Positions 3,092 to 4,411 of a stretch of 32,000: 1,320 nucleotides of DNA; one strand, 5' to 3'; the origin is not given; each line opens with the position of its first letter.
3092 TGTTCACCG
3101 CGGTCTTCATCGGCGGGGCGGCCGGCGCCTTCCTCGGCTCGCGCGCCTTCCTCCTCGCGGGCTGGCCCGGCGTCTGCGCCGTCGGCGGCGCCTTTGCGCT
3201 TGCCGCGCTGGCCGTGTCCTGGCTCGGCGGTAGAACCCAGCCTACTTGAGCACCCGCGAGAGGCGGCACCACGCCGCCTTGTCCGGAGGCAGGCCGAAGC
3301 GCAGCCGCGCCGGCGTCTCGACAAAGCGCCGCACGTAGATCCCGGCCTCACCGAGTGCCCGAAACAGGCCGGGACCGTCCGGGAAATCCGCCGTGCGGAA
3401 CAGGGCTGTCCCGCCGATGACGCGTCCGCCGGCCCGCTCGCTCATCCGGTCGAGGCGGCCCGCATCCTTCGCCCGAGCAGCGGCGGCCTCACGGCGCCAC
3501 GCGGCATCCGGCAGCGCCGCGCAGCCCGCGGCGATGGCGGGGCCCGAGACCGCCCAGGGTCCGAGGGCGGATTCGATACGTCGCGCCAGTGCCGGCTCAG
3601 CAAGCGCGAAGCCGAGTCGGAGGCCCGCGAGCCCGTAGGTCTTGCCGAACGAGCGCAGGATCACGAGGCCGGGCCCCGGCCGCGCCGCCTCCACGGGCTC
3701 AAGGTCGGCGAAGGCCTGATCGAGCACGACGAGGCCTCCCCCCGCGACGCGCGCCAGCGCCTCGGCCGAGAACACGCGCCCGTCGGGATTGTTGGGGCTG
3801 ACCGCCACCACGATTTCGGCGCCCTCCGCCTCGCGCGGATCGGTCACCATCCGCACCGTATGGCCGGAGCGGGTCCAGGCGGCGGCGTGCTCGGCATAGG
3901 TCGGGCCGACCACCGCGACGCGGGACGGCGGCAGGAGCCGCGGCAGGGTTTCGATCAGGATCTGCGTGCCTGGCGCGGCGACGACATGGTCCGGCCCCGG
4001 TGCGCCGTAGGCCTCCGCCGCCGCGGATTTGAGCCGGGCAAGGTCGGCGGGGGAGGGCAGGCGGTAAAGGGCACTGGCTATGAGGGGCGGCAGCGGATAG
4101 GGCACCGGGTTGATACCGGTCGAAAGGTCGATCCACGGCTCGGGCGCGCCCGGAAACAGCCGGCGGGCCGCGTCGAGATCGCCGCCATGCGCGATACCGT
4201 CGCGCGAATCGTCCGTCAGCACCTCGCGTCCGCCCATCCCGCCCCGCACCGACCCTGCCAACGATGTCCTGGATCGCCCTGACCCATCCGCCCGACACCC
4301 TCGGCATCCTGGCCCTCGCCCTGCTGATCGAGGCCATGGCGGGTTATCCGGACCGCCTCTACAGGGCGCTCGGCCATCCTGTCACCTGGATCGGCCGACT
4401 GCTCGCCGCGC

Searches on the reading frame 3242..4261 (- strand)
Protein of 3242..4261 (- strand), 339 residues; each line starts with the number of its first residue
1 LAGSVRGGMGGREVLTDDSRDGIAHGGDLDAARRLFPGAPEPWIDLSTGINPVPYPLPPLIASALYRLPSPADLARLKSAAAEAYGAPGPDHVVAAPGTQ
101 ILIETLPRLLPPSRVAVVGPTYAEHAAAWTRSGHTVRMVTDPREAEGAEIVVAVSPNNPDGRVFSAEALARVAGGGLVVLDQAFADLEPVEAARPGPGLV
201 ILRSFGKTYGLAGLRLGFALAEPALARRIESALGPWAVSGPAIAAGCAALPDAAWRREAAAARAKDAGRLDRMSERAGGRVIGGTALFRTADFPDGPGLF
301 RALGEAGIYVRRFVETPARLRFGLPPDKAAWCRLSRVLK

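Call 88: search_protein_families(library=pfam, proteins=[window:3242-4261:-], max_evalue=0.0001)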
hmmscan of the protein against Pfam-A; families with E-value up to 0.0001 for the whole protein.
window:3242-4261:- (339 aa): 1 family
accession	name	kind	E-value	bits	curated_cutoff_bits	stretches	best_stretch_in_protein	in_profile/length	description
PF00155.27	Aminotran_1_2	-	4.6e-24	85.7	19.7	1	74-324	44-346/361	Aminotransferase class I and II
